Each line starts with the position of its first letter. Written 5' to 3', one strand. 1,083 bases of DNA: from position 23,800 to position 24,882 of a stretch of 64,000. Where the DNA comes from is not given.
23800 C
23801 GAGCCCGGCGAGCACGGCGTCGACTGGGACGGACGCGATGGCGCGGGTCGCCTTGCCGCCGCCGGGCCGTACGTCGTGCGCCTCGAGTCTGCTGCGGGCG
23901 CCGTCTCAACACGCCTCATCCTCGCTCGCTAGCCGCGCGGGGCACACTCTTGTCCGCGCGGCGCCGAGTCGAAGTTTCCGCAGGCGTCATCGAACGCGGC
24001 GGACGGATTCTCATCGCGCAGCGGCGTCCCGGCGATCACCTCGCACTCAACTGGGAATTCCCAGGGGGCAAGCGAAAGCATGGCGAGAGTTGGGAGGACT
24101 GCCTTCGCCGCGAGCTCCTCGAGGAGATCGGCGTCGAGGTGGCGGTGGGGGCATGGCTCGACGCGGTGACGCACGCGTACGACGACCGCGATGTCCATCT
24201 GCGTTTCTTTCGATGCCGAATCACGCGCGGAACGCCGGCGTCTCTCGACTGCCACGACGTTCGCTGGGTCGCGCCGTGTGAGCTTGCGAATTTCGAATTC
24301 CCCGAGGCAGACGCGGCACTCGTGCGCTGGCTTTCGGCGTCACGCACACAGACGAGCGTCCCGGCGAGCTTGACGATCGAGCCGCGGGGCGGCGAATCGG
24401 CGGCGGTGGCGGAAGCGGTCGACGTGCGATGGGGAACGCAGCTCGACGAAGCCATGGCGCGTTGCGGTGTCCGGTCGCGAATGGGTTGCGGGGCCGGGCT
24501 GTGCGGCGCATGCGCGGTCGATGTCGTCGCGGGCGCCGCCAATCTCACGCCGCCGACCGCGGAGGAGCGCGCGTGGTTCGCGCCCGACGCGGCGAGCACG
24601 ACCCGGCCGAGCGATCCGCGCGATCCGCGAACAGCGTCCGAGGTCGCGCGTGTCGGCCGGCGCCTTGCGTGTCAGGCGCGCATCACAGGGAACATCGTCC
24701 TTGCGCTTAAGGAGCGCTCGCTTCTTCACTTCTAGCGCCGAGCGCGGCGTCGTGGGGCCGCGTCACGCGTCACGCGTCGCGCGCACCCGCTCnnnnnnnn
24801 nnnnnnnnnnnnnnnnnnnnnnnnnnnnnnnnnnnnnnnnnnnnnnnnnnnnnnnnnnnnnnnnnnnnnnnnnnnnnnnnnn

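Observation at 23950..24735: Nudix (MutT-like) hydrolase fused to a plant-type [2Fe-2S] ferredoxin domain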

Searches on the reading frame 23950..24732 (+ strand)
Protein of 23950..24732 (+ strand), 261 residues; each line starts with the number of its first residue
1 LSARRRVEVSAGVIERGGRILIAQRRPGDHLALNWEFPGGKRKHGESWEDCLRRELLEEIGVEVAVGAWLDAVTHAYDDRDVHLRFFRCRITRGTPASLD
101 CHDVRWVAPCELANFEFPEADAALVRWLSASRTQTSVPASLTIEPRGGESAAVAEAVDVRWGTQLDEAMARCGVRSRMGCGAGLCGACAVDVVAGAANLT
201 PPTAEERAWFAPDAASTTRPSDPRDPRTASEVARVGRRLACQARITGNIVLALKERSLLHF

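Call 3: search_protein_families(library=pfam, proteins=[window:23950-24732:+], max_evalue=1)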
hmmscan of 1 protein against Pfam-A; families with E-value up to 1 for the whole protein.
window:23950-24732:+ (261 aa): 5 families
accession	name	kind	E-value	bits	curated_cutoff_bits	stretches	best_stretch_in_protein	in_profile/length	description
PF14815.12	NUDIX_4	-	2e-21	76.3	35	1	12-125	3-111/113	NUDIX domain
PF00293.34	NUDIX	-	9e-18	65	21.1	1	5-128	2-134/134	NUDIX domain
PF00111.32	Fer2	-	3.4e-08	33.7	21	1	156-200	9-53/77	2Fe-2S iron-sulfur cluster binding domain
PF10418.14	DHODB_Fe-S_bind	-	0.00021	21.4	23.9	1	176-193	2-19/41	Iron-sulfur cluster binding domain of dihydroorotate dehydrogenase B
PF22327.2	Nudt16-like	-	0.095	13.1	27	1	37-67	37-71/161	U8 snoRNA-decapping enzyme-like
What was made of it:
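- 23962..24348 (+): Nudix hydrolase domain (aa 5-133), MutT/NudG/MutT2/BdRppH-like. Pfam NUDIX_4 2e-21 and NUDIX 9e-18 (call 3).
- On Nudix superfamily (Pfam PF00293 / PF14815): NUDIX_4 scores 76.3 bits (cutoff 35) and NUDIX 65 bits (cutoff 21.1) (call 3).
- Closest known: MutY adenine glycosylase. Different: Here the Nudix domain is N-terminal with an intact box, the cluster is a [2Fe-2S] in a separate ferredoxin fold, and no glycosylase domain exists (call 3).
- Checked: Pfam gives NUDIX_4 E=2e-21, NUDIX E=9e-18 and Fer2 E=3.4e-8 (33.7 bits against a gathering cutoff of 21) (call 3).
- The window protein matches only positions 9-53 of the 77-position Fer2 model, because of a long low-complexity insert (call 3).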

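Call 4: search_protein_families(library=ncbifam, proteins=[window:23950-24732:+], max_evalue=1)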
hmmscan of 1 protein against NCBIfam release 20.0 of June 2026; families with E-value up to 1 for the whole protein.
window:23950-24732:+ (261 aa): 29 families (the best 25 are shown)
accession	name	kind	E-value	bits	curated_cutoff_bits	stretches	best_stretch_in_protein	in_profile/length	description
NF006530.0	PRK08999.1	equivalog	1.9e-34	119.1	245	1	4-131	3-131/315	Nudix family hydrolase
NF008044.0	PRK10776.1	equivalog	3.1e-25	88.6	148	1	6-130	3-128/130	8-oxo-dGTP diphosphatase MutT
TIGR00586.1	mutt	equivalog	2.2e-23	82.7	97.9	1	6-128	4-127/129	8-oxo-dGTP diphosphatase MutT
NF007834.0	PRK10546.1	equivalog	6.4e-23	81.1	156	1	6-132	3-129/135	pyrimidine (deoxy)nucleoside triphosphate diphosphatase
TIGR02705.1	nudix_YtkD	equivalog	5.1e-06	26.1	154.4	1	29-66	41-78/156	RNA deprotection pyrophosphohydrolase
NF001938.0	PRK00714.1-5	equivalog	1.1e-05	24.9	116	1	5-64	12-76/172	RNA pyrophosphohydrolase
NF058606.1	GlBtMonoRdsGbcB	equivalog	2.3e-05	23.5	500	1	153-199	285-331/362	glycine betaine monooxygenase reductase subunit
NF001936.0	PRK00714.1-3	equivalog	4.7e-05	23.3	118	1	19-63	24-65/155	RNA pyrophosphohydrolase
NF001937.0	PRK00714.1-4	equivalog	8.2e-05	22.3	139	1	6-65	8-63/161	RNA pyrophosphohydrolase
NF004317.0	PRK05713.1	equivalog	8.4e-05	21.9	338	1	158-204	12-58/312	iron-sulfur-binding ferredoxin reductase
NF001934.0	PRK00714.1-1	equivalog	0.00022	20.7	241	1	6-63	8-61/176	RNA pyrophosphohydrolase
NF041653.1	Nud_hyd_Meth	equivalog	0.00046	20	300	1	43-70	65-92/170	Nudix hydrolase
NF052459.1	OxoGTPPhMutT1Mycb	equivalog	0.0013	17.9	475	1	34-127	30-125/292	8-oxo-(d)GTP phosphatase MutT1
NF001935.0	PRK00714.1-2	equivalog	0.0015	18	259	1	34-64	32-62/183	RNA pyrophosphohydrolase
NF041652.1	Nud_hyd_Dein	equivalog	0.0016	18.7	200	1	13-86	20-96/152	Nudix hydrolase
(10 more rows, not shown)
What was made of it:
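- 23962..24348 (+): NCBIfam PRK08999 N-terminal part 1.9e-34, MutT 3e-25, NudG 6e-23, all below equivalog cutoffs (call 4).
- On MutT, 8-oxo-dGTP diphosphatase (NCBIfam TIGR00586 / NF008044 equivalogs): 82.7 against 97.9 bits, and 88.6 against 148 bits (call 4).
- Closest known: Single-domain MutT-family Nudix. Different: The window protein scores below every NCBIfam equivalog cutoff (MutT 88.6 against 148, TIGR00586 82.7 against 97.9, NudG 81.1 against 156; call 4), so its substrate cannot be assigned.
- All NCBIfam equivalog scores are below cutoff (call 4).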

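Call 5: search_solved_structures(query=window:23950-24732:+, max_evalue=1, show_alignments=3)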
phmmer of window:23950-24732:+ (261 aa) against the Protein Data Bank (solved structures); distinct sequences matched with E-value up to 1: 116 (the best 60 are shown).
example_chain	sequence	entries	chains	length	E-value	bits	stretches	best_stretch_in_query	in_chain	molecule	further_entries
3ees_A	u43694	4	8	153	1.2e-21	80.6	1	7-125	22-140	Probable pyrophosphohydrolase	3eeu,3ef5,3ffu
3r03_A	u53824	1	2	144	1.5e-19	73.7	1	10-127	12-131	NUDIX hydrolase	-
5zrc_A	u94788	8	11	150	3.3e-17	66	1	6-129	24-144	Putative mutator protein MutT2/NUDIX hydrolase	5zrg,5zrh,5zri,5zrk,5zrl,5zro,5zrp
2rrk_A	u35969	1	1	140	2.5e-16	63.1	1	3-132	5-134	CTP pyrophosphohydrolase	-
7syc_A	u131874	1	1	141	6.2e-16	61.8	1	5-129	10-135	7,8-dihydro-8-oxoguanine-triphosphatase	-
3gwy_A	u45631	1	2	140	8.9e-16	61.3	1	5-130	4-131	Putative CTP pyrophosphohydrolase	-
3hhj_A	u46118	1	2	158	9.4e-16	61.2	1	7-128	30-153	Mutator mutT protein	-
4v14_A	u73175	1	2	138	5.9e-15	58.6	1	5-128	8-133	MUTATOR MUTT PROTEIN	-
5x1x_A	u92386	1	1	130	1.4e-14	57.4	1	7-125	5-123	Mutator mutT protein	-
1mut_A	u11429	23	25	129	3.8e-11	46.1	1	5-126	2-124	NUCLEOSIDE TRIPHOSPHATE PYROPHOSPHOHYDROLASE | Mutator mutT protein | 7,8-dihydro-8-oxoguanine-triphosphatase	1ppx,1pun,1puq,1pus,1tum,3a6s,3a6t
6xr1_A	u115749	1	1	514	1.5e-09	40.8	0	226-258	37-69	dTor_9x57R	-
9i2a_A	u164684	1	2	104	1.4e-05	27.8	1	154-207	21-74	Ferredoxin-4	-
3id9_A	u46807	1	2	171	4.5e-05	26.2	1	12-122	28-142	MutT/NUDIX family protein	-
6fl4_A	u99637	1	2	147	0.00011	25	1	14-75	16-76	Nudix hydrolase 1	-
5gp0_E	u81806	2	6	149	0.00011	24.9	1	14-75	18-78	Nudix hydrolase 1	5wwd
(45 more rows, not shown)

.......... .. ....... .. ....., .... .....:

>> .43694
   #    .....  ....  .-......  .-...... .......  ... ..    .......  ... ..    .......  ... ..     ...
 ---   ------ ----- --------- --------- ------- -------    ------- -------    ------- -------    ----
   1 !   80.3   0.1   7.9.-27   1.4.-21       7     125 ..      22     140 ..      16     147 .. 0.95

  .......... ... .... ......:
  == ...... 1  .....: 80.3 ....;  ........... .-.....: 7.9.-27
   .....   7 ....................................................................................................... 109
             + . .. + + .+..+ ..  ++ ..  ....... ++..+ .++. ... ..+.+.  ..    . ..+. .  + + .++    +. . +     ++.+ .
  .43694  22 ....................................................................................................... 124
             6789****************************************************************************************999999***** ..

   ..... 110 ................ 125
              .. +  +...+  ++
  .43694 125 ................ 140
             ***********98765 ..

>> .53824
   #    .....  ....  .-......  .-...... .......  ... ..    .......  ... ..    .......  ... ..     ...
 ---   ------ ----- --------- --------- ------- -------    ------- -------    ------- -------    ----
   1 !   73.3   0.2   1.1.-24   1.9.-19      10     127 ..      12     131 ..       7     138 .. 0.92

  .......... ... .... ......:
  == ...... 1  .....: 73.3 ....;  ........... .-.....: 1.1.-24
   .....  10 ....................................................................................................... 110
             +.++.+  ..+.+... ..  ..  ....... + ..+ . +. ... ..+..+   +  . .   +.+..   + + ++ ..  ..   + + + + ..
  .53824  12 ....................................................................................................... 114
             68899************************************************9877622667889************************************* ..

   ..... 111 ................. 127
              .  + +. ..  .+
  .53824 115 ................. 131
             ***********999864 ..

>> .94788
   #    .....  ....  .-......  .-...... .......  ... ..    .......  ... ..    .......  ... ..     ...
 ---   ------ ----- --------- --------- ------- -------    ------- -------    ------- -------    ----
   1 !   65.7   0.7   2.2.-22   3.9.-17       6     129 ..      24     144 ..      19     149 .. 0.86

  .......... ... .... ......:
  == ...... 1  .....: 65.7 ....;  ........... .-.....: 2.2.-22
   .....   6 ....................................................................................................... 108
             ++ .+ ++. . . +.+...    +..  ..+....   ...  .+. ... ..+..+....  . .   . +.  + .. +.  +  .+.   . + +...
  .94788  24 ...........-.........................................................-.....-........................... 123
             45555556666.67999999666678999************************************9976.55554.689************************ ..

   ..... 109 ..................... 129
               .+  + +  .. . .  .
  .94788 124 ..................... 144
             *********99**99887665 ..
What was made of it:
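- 23962..24348 (+): PDB 3ees 1.2e-21 (call 5).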

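Call 6: find_homologous_proteins(query=window:23950-24732:+)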
Query window:23950-24732:+ (261 aa): 1998 proteins with E <= 0.001 among 8000 candidates; the best 120 are listed.
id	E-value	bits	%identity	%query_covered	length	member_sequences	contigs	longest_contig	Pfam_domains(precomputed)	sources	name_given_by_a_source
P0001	3.8e-171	585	100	100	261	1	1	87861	PF00111.33,PF00293.35,PF14815.13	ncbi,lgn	ncbi:MAG: NUDIX domain-containing protein [bacterium]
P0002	7.3e-103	362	66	100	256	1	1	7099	PF00293.35,PF14815.13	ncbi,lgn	-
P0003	3.7e-93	330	62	99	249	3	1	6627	PF00111.33,PF00293.35,PF14815.13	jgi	-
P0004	8.6e-91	322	59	100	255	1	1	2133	PF00111.33,PF00293.35,PF14815.13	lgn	-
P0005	4.3e-64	235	53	96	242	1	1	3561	PF00111.33,PF00293.35,PF14815.13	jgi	jgi:mutator protein MutT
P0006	5.4e-59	218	52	95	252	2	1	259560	PF00111.33,PF00293.35,PF14815.13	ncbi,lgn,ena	-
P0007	3.8e-58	215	51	95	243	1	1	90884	PF00111.33,PF00293.35,PF14815.13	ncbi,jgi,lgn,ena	-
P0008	3.1e-56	209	49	94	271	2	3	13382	PF00111.33,PF00293.35,PF14815.13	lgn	-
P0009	1.2e-51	194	51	75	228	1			PF00111.33,PF00293.35,PF14815.13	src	-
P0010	6.2e-49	185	47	93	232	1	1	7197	PF00111.33,PF00293.35,PF14815.13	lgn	-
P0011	1.8e-45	173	45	90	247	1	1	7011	PF00111.33,PF00293.35,PF14815.13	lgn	-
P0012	6.8e-42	162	58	48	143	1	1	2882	PF00293.35,PF14815.13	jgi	jgi:8-oxo-dGTP diphosphatase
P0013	4.1e-41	159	56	50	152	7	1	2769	PF00293.35,PF14815.13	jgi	-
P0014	8.2e-41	158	56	48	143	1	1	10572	PF00293.35,PF14815.13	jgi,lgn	-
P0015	5.0e-40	156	55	47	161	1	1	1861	PF00293.35,PF14815.13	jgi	-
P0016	6.9e-40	155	60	49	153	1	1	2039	PF00293.35,PF14815.13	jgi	-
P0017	2.1e-39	154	59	46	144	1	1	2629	PF00293.35,PF14815.13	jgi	jgi:8-oxo-dGTP diphosphatase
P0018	3.2e-39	153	57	48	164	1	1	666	PF00293.35,PF14815.13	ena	-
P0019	3.4e-39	153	56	45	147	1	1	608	PF00293.35,PF14815.13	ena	-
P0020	4.3e-39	153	55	50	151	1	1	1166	PF00293.35,PF14815.13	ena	-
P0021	6.2e-39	152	56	48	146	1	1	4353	PF00293.35,PF14815.13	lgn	-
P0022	7.3e-39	152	55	48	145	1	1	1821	PF00293.35,PF14815.13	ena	-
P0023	1.3e-38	151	55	49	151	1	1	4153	PF00293.35,PF14815.13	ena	-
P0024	3.6e-38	150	56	48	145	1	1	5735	PF00293.35,PF14815.13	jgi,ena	jgi:8-oxo-dGTP diphosphatase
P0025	4.4e-38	149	55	49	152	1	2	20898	PF00293.35,PF14815.13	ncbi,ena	-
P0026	4.6e-38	149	55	48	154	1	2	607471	PF00293.35,PF14815.13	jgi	jgi:mutator protein MutT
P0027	4.9e-38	149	55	48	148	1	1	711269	PF00293.35,PF14815.13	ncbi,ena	-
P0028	5.0e-38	149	58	48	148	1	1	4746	PF00293.35,PF14815.13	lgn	-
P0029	6.4e-38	149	54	48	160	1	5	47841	PF00293.35,PF14815.13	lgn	-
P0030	6.6e-38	149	55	49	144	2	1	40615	PF00293.35,PF14815.13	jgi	jgi:mutator protein MutT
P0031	9.4e-38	148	56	48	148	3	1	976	PF00293.35,PF14815.13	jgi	-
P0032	1.5e-37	147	51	49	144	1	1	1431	PF00293.35,PF14815.13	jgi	jgi:8-oxo-dGTP diphosphatase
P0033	1.7e-37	147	56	48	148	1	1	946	PF00293.35,PF14815.13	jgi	jgi:mutator protein MutT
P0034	2.4e-37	147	52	50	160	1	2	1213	PF00293.35,PF14815.13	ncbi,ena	-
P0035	2.5e-37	147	54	47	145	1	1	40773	PF00293.35,PF14815.13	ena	-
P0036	2.6e-37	147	50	49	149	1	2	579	PF00293.35,PF14815.13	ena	-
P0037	4.2e-37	146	57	49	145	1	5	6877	PF00293.35,PF14815.13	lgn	-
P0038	4.9e-37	146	57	47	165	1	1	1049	PF00293.35,PF14815.13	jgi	jgi:8-oxo-dGTP diphosphatase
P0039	6.4e-37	145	50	52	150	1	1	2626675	PF00293.35,PF14815.13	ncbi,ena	-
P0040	9.3e-37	145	51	49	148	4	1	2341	PF00293.35,PF14815.13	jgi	jgi:mutator protein MutT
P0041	1.1e-36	145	54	48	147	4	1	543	PF00293.35,PF14815.13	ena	-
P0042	1.2e-36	145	55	48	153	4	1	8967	PF00293.35,PF14815.13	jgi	jgi:mutator protein MutT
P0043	1.2e-36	145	58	45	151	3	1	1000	PF00293.35,PF14815.13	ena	-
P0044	1.3e-36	144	52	51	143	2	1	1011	PF00293.35,PF14815.13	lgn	-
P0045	1.6e-36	144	55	49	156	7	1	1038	PF00293.35,PF14815.13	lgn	-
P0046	1.6e-36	144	53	49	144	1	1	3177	PF00293.35,PF14815.13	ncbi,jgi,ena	jgi:mutator protein MutT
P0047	1.6e-36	144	52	48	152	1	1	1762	PF00293.35,PF14815.13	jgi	jgi:8-oxo-dGTP diphosphatase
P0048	1.6e-36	144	55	50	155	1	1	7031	PF00293.35,PF14815.13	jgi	jgi:mutator protein MutT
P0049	1.9e-36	144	53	50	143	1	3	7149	PF00293.35,PF14815.13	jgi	jgi:mutator protein MutT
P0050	2.0e-36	144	53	48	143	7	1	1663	PF00293.35,PF14815.13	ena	-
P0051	2.2e-36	144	57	49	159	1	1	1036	PF00293.35,PF14815.13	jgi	-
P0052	2.3e-36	144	54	47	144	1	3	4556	PF00293.35,PF14815.13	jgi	jgi:8-oxo-dGTP diphosphatase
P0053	2.3e-36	144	55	47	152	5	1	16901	PF00293.35,PF14815.13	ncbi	-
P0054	2.7e-36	143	53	48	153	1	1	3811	PF00293.35,PF14815.13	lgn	-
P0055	2.7e-36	143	52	50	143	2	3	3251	PF00293.35,PF14815.13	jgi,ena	-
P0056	3.0e-36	143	56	50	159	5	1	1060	PF00293.35,PF14815.13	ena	-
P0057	3.1e-36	143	54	48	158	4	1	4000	PF00293.35,PF14815.13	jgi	jgi:8-oxo-dGTP diphosphatase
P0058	3.1e-36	143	53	47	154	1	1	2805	PF00293.35,PF14815.13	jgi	jgi:mutator protein MutT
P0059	3.5e-36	143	58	43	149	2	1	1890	PF00293.35,PF14815.13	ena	-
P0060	3.7e-36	143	53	49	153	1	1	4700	PF00293.35,PF14815.13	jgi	jgi:mutator protein MutT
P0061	3.7e-36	143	47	50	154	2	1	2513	PF00293.35,PF14815.13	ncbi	-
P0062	4.2e-36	143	47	57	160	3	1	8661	PF00293.35,PF14815.13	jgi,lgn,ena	-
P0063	4.8e-36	143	53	48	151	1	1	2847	PF00293.35,PF14815.13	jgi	jgi:mutator protein MutT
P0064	5.1e-36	142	57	45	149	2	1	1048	PF00293.35,PF14815.13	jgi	-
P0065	5.3e-36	142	50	52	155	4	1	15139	PF00293.35,PF14815.13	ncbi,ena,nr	ncbi:MAG: 8-oxo-dGTP diphosphatase MutT [Verrucomicrobia bacterium]|nr:MAG: 8-oxo-dGTP diphosphatase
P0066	6.2e-36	142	52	48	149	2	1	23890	PF00293.35,PF14815.13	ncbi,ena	-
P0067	7.0e-36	142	53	49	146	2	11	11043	PF00293.35,PF14815.13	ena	-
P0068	7.4e-36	142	55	49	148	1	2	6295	PF00293.35,PF14815.13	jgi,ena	-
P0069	7.9e-36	142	54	47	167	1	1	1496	PF00293.35,PF14815.13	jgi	jgi:mutator protein MutT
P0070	8.1e-36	142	55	50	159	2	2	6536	PF00293.35,PF14815.13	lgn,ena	-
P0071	8.6e-36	142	54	49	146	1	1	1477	PF00293.35,PF14815.13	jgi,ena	-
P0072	8.8e-36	142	55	48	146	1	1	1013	PF00293.35,PF14815.13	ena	-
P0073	8.9e-36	142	57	48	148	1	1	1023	PF00293.35,PF14815.13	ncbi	-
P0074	9.7e-36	142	52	49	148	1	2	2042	PF00293.35,PF14815.13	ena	-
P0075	1.3e-35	141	55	48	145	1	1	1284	PF00293.35,PF14815.13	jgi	jgi:mutator protein MutT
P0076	1.3e-35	141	54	49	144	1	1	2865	PF00293.35,PF14815.13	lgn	-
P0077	1.4e-35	141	53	48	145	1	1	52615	PF00293.35,PF14815.13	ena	-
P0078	1.5e-35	141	51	49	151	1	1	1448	PF00293.35,PF14815.13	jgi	jgi:mutator protein MutT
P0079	1.8e-35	141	53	49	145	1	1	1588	PF00293.35,PF14815.13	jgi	jgi:mutator protein MutT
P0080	1.9e-35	141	54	49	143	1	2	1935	PF00293.35,PF14815.13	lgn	-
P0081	2.1e-35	140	53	48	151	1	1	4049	PF00293.35,PF14815.13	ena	-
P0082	2.3e-35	140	52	49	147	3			PF00293.35,PF14815.13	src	-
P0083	2.3e-35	140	54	49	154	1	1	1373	PF00293.35,PF14815.13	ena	-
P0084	2.3e-35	140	54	47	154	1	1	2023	PF00293.35,PF14815.13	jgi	jgi:8-oxo-dGTP diphosphatase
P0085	2.5e-35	140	49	50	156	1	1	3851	PF00293.35,PF14815.13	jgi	jgi:8-oxo-dGTP diphosphatase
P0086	2.5e-35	140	55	46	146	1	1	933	PF00293.35,PF14815.13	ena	-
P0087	2.6e-35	140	52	48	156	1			PF00293.35,PF14815.13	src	-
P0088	2.6e-35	140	50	51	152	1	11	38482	PF00293.35,PF14815.13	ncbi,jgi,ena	-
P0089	2.9e-35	140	52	50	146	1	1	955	PF00293.35,PF14815.13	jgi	jgi:mutator protein MutT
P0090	2.9e-35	140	49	51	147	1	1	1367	PF00293.35,PF14815.13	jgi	jgi:8-oxo-dGTP diphosphatase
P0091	3.0e-35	140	55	46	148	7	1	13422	PF00293.35,PF14815.13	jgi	-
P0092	3.1e-35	140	51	50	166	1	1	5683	PF00293.35,PF14815.13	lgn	-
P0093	3.2e-35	140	54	47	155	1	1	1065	PF00293.35,PF14815.13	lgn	-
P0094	3.3e-35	140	51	50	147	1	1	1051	PF00293.35,PF14815.13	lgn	-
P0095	3.4e-35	140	53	47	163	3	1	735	PF00293.35,PF14815.13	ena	-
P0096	3.4e-35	140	55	49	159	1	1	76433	PF00293.35,PF14815.13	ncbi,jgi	ncbi:MAG: Mutator MutT protein [Verrucomicrobiota bacterium]|jgi:mutator protein MutT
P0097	3.6e-35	140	53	51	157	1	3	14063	PF00293.35,PF14815.13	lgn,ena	-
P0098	4.1e-35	140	53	46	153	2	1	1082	PF00293.35,PF14815.13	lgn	-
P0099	4.3e-35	139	54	46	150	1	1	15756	PF00293.35,PF14815.13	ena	-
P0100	4.3e-35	139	55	51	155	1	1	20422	PF00293.35,PF14815.13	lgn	-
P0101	4.4e-35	139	51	49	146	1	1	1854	PF00293.35,PF14815.13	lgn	-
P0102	4.5e-35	139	51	48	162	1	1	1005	PF00293.35,PF14815.13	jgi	jgi:8-oxo-dGTP diphosphatase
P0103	4.6e-35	139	50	46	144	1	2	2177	PF00293.35,PF14815.13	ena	-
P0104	5.1e-35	139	50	50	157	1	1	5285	PF00293.35,PF14815.13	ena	-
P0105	5.3e-35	139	51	49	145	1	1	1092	PF00293.35,PF14815.13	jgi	jgi:8-oxo-dGTP diphosphatase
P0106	5.6e-35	139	52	50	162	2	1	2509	PF00293.35,PF14815.13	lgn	-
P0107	5.8e-35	139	54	51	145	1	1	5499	PF00293.35,PF14815.13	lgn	-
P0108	6.5e-35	139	51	50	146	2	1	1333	PF00293.35,PF14815.13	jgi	jgi:mutator protein MutT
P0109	6.6e-35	139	50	48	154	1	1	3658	PF00293.35,PF14815.13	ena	-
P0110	7.6e-35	139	54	48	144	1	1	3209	PF00293.35,PF14815.13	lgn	-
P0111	8.0e-35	139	51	51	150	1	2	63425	PF00293.35,PF14815.13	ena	-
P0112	8.2e-35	139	48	48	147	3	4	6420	PF00293.35,PF14815.13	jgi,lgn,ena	jgi:mutator protein MutT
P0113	8.7e-35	138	55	49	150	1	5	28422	PF00293.35,PF14815.13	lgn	-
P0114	1.0e-34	138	51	47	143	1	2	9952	PF00293.35,PF14815.13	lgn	-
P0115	1.1e-34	138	52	49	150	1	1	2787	PF00293.35,PF14815.13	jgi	jgi:mutator protein MutT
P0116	1.2e-34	138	53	51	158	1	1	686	PF00293.35,PF14815.13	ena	-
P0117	1.3e-34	138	52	48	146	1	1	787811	PF00293.35,PF14815.13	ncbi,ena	-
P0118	1.3e-34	138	53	47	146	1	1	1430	PF00293.35,PF14815.13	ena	-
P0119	1.3e-34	138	54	49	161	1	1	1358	PF00293.35,PF14815.13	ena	-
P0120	1.3e-34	138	54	47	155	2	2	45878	PF00293.35,PF14815.13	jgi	-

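Call 9: find_encoding_contigs(protein=P0001, flank=10000, max_places=3)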
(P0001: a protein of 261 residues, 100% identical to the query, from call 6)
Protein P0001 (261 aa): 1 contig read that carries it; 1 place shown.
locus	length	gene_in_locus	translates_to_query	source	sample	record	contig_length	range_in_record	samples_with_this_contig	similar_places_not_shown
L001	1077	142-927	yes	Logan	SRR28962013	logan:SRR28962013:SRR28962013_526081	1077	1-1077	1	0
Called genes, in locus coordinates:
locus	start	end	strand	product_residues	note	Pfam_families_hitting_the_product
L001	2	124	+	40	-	?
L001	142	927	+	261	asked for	PF00293:NUDIX, PF14815:NUDIX_4, PF00111:Fer2 (weak)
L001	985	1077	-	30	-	?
